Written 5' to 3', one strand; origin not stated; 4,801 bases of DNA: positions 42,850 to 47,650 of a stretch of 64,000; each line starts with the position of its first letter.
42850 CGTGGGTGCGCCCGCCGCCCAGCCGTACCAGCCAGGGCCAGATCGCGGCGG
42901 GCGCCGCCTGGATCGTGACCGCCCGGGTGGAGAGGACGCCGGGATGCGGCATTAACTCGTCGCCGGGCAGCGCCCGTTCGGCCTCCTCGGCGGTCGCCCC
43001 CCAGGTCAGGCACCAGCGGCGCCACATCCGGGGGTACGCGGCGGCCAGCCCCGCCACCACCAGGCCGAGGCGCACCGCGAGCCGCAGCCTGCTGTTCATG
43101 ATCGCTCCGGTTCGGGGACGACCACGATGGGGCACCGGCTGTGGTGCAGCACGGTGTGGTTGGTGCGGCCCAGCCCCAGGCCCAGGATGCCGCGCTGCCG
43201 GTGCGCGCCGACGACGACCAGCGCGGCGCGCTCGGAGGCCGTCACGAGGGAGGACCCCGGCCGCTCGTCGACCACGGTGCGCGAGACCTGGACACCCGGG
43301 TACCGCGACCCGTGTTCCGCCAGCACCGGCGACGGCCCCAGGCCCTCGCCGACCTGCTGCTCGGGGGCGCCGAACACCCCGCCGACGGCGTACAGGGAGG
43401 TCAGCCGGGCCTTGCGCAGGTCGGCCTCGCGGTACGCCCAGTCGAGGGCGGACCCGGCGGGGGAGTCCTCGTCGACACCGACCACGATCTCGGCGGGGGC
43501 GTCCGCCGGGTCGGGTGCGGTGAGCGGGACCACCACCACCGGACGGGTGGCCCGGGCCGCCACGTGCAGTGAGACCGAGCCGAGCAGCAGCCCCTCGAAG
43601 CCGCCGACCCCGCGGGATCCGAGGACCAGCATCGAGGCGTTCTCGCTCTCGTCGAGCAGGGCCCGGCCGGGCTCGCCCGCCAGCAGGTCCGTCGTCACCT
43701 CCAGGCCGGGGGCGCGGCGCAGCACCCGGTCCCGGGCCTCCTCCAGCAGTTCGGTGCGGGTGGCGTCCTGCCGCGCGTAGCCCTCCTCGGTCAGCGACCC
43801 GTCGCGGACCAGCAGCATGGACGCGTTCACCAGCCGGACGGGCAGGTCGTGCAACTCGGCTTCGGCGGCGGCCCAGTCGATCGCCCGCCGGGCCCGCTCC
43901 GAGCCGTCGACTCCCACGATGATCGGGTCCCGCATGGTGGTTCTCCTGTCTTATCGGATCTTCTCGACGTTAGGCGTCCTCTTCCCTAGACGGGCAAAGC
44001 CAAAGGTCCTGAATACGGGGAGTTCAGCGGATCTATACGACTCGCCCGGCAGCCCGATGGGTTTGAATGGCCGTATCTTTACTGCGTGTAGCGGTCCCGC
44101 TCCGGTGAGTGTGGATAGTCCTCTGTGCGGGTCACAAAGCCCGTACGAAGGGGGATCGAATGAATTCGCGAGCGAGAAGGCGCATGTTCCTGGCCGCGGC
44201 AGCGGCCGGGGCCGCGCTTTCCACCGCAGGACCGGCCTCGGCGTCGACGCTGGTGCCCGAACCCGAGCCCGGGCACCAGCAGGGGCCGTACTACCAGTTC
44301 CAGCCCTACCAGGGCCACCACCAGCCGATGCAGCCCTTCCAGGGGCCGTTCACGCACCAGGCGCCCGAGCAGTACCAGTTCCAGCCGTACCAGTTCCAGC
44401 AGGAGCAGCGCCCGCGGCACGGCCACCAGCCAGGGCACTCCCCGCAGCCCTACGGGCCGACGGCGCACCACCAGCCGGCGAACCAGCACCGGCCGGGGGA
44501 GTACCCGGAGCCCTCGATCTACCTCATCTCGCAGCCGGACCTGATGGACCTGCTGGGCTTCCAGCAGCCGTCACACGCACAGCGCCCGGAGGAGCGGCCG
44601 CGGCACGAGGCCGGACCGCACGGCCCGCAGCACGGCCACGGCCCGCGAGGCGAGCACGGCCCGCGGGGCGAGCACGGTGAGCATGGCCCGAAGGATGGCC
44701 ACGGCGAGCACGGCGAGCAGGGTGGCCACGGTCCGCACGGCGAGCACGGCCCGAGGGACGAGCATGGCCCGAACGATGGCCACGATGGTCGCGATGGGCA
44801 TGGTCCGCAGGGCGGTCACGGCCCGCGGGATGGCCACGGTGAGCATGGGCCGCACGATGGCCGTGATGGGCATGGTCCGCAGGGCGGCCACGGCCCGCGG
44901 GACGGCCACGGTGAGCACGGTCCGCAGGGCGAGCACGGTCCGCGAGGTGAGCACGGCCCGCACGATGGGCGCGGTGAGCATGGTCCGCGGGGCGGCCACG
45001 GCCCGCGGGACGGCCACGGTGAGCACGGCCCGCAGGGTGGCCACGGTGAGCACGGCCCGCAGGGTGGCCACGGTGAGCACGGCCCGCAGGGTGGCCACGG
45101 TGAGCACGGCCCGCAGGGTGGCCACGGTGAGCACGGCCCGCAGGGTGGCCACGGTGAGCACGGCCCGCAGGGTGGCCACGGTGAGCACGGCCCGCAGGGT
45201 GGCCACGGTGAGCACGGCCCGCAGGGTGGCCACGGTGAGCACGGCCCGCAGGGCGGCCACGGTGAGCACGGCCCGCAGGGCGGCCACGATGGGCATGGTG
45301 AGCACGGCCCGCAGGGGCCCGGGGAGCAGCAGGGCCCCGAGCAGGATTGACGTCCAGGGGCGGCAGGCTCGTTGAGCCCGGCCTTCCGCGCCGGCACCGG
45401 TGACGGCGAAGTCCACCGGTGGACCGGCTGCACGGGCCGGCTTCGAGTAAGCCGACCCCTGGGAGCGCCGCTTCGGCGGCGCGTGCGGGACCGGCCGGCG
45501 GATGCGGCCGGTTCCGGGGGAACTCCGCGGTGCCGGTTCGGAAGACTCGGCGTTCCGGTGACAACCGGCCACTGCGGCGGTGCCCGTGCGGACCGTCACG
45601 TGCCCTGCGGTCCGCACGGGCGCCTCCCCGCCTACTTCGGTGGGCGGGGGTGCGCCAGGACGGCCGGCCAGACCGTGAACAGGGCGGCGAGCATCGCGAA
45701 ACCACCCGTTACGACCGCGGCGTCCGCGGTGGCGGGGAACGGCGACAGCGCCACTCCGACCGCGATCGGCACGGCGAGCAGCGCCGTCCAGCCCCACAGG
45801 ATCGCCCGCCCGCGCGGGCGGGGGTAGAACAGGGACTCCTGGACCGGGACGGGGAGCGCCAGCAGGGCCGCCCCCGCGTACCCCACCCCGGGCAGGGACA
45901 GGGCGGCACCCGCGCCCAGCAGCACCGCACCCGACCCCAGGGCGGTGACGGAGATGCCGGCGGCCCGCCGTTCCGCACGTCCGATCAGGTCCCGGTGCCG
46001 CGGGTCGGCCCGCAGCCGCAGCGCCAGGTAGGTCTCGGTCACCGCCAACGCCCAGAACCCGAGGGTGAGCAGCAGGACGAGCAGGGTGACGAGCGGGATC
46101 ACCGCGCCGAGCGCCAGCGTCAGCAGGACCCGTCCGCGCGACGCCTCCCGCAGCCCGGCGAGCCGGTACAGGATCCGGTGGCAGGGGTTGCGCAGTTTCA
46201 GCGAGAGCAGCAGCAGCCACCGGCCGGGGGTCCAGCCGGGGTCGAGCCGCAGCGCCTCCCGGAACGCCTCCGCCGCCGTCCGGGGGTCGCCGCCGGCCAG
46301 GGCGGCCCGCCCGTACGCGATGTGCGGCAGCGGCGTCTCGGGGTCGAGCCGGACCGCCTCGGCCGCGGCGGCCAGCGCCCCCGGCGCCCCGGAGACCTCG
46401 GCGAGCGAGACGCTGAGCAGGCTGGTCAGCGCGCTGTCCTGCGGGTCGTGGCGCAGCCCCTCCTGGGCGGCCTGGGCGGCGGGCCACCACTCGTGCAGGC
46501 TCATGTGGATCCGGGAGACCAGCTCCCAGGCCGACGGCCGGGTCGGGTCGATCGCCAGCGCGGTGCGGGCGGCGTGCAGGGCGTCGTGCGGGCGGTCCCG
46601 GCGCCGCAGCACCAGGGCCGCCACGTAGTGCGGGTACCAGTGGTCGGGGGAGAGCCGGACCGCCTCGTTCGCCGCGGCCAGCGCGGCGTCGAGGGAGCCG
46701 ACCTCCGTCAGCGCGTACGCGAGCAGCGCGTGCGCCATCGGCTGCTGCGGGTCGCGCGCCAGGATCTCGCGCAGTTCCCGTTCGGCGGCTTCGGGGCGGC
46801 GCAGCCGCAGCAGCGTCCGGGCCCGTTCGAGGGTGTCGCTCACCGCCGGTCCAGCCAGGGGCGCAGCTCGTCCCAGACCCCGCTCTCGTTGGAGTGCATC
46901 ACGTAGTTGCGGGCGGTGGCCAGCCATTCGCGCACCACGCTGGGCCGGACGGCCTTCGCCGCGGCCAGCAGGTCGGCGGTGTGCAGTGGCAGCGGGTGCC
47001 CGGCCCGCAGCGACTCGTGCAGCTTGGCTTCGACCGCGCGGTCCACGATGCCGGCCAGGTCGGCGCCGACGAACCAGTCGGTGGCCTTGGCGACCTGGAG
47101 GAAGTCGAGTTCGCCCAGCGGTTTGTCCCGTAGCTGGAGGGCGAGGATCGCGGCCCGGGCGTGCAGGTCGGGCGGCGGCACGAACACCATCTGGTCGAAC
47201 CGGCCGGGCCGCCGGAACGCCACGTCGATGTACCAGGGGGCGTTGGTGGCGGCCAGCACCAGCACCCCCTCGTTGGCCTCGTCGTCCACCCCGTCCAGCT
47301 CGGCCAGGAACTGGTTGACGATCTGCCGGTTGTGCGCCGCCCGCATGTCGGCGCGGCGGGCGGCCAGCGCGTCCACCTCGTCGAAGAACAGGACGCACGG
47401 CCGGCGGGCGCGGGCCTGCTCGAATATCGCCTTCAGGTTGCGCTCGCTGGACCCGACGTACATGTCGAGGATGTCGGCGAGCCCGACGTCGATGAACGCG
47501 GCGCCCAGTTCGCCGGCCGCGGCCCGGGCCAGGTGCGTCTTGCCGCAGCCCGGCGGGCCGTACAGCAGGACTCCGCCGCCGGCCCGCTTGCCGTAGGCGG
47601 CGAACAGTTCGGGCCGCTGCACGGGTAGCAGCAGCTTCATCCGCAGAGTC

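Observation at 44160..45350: Secreted histidine/glycine-rich protein built from perfect 27-bp tandem repeats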

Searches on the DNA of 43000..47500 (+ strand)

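Call 15: search_dna_similar(query=window:43000-47500:+, collection=plasmids, mode=distant, max_rows=10)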
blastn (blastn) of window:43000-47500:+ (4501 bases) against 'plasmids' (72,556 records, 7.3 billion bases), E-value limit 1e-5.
Records with a match: 47; places in all: 84; records where one place covers at least 80% of the query: 0.
Best place of each record, by identity: 80-90% 3; 60-80% 44.
By first word of the organism name: Streptomyces 18; Microvirga 4; Sinorhizobium 4; Deinococcus 3; Paracoccus 3; Pseudonocardia 2; Ralstonia 2; Nonomuraea 1; Actinomyces 1; Methylorubrum 1; and 8 more.
By predicted mobility (MOB-suite, as given by PLSDB): non-mobilizable 34; mobilizable 12; conjugative 1.
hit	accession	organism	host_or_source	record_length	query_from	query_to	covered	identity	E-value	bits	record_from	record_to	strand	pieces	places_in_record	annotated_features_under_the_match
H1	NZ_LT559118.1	Nonomuraea gerenzanensis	-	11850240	3162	4500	30%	72.9%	0e+0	731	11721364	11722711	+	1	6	none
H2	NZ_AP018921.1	Pseudonocardia autotrophica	-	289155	1672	2173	11%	69.6%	2e-30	225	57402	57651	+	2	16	hypothetical protein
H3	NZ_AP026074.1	Streptomyces nigrescens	-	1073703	4054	4477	9%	71.3%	5e-44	189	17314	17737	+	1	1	none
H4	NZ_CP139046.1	Streptomyces sp. KN37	whole organism,Kanas soil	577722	4054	4477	9%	69.4%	5e-37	165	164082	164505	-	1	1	ATP-binding protein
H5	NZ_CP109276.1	Streptomyces anthocyanicus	-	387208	4054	4477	9%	68.3%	1e-31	147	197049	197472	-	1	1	ATP-binding protein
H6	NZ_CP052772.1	Pseudonocardia alni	Cell culture,soil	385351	1630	2065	9%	71.6%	6e-17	252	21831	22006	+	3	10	hypothetical protein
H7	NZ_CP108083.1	Streptomyces sp. NBC_00257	-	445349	4054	4477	9%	68.2%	1e-26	131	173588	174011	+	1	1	none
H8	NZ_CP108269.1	Streptomyces sp. NBC_00046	-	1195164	4054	4470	9%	67.9%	6e-24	123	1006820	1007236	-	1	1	record has no annotation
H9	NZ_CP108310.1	Streptomyces sp. NBC_00012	-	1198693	4054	4470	9%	67.9%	6e-24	123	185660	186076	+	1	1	record has no annotation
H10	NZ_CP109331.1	Streptomyces sp. NBC_01590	-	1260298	4054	4470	9%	67.9%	6e-24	123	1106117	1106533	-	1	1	record has no annotation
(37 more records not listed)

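Call 16: get_annotated_region(hit=H2, flank=5000)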
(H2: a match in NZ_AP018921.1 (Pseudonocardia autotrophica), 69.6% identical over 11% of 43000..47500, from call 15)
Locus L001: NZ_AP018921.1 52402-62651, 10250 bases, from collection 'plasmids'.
description: Pseudonocardia autotrophica strain NBRC 12743 plasmid pPA12743CP, complete sequence
organism: Pseudonocardia autotrophica (NCBI taxid 2074)
taxonomy: Bacteria; Actinomycetota; Actinomycetes; Pseudonocardiales; Pseudonocardiaceae; Pseudonocardia; Pseudonocardia autotrophica
host: -; source: -; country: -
typing (MOB-suite, as given by PLSDB): mobilizable; relaxase MOBF
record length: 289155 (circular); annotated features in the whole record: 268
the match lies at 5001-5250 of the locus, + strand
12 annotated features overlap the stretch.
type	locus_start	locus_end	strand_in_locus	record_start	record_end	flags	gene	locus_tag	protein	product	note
CDS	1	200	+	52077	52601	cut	-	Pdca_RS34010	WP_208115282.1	TetR/AcrR family transcriptional regulator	-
CDS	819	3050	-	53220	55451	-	-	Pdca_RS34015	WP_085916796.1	heavy metal translocating P-type ATPase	GO:0006812 - monoatomic cation transport [Evidence IEA]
CDS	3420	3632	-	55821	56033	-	-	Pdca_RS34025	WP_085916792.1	heavy-metal-associated domain-containing protein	-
CDS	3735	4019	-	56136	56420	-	-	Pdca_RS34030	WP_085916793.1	metal-sensitive transcriptional regulator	-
CDS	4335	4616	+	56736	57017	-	-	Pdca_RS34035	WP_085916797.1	NADH-quinone oxidoreductase subunit A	-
CDS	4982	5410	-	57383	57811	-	-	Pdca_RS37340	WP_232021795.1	hypothetical protein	-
CDS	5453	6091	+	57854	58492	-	-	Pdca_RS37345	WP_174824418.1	hypothetical protein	-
CDS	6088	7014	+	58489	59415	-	-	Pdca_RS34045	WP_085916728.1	complex I subunit 1 family protein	-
CDS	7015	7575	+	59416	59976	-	-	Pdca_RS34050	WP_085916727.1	NADH-quinone oxidoreductase subunit J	-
CDS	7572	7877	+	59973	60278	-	nuoK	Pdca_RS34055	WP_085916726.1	NADH-quinone oxidoreductase subunit NuoK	GO:0042773 - ATP synthesis coupled electron transport [Evidence IEA]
CDS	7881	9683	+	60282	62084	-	-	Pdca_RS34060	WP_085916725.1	proton-conducting transporter membrane subunit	-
CDS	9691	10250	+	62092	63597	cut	-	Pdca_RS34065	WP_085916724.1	NADH-quinone oxidoreductase subunit M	GO:0042773 - ATP synthesis coupled electron transport [Evidence IEA]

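Call 17: get_annotated_region(hit=H6, flank=5000)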
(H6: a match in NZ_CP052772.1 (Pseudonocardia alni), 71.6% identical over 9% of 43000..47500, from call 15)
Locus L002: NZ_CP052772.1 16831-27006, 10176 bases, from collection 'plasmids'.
description: Pseudonocardia alni strain Shahu plasmid pPaSha1, complete sequence
organism: Pseudonocardia alni (NCBI taxid 33907)
taxonomy: Bacteria; Actinomycetota; Actinomycetes; Pseudonocardiales; Pseudonocardiaceae; Pseudonocardia; Pseudonocardia alni
host: -; source: Cell culture,soil; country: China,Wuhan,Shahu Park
typing (MOB-suite, as given by PLSDB): mobilizable; relaxase MOBF
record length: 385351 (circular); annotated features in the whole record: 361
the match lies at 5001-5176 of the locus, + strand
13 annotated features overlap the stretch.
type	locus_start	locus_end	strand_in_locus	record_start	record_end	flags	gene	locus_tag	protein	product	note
CDS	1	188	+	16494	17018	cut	-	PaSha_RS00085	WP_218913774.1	TetR/AcrR family transcriptional regulator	-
CDS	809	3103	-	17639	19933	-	-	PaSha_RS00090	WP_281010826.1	heavy metal translocating P-type ATPase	GO:0006812 - monoatomic cation transport [Evidence IEA]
CDS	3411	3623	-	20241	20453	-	-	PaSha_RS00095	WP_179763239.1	heavy-metal-associated domain-containing protein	-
CDS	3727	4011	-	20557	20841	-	-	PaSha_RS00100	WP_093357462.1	metal-sensitive transcriptional regulator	-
CDS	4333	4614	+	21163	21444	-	-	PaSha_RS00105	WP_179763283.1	NADH-quinone oxidoreductase subunit A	-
CDS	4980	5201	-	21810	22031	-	-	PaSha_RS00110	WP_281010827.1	hypothetical protein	-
CDS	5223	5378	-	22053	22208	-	-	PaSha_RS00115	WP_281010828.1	hypothetical protein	-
CDS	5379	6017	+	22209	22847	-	-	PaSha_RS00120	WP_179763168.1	hypothetical protein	-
CDS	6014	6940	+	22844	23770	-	-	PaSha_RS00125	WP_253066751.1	NADH-quinone oxidoreductase subunit H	-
CDS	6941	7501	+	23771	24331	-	-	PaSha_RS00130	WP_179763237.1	NADH-quinone oxidoreductase subunit J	-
CDS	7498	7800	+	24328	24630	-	-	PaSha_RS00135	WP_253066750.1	NADH-quinone oxidoreductase subunit K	-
CDS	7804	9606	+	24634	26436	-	-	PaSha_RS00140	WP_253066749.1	proton-conducting transporter membrane subunit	-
CDS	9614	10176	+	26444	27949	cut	-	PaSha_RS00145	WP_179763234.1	NADH-quinone oxidoreductase subunit M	GO:0042773 - ATP synthesis coupled electron transport [Evidence IEA]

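Call 36: get_annotated_region(hit=H1, flank=8000)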
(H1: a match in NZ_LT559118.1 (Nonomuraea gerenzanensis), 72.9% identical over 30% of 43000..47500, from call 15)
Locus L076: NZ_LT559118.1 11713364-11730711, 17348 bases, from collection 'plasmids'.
description: Nonomuraea gerenzanensis isolate nono1 plasmid I, complete sequence
organism: Nonomuraea gerenzanensis (NCBI taxid 93944)
taxonomy: Bacteria; Actinomycetota; Actinomycetes; Streptosporangiales; Streptosporangiaceae; Nonomuraea; Nonomuraea gerenzanensis
host: -; source: -; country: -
typing (MOB-suite, as given by PLSDB): non-mobilizable
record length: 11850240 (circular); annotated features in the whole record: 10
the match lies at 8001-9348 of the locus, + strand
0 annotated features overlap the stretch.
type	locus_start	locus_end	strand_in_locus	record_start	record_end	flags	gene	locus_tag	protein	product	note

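Call 63: search_rna_families(source=window, start=43800, end=45700, threshold=evalue, max_evalue=1)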
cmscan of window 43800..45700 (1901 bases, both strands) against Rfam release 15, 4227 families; matches with E-value up to 1: 0.
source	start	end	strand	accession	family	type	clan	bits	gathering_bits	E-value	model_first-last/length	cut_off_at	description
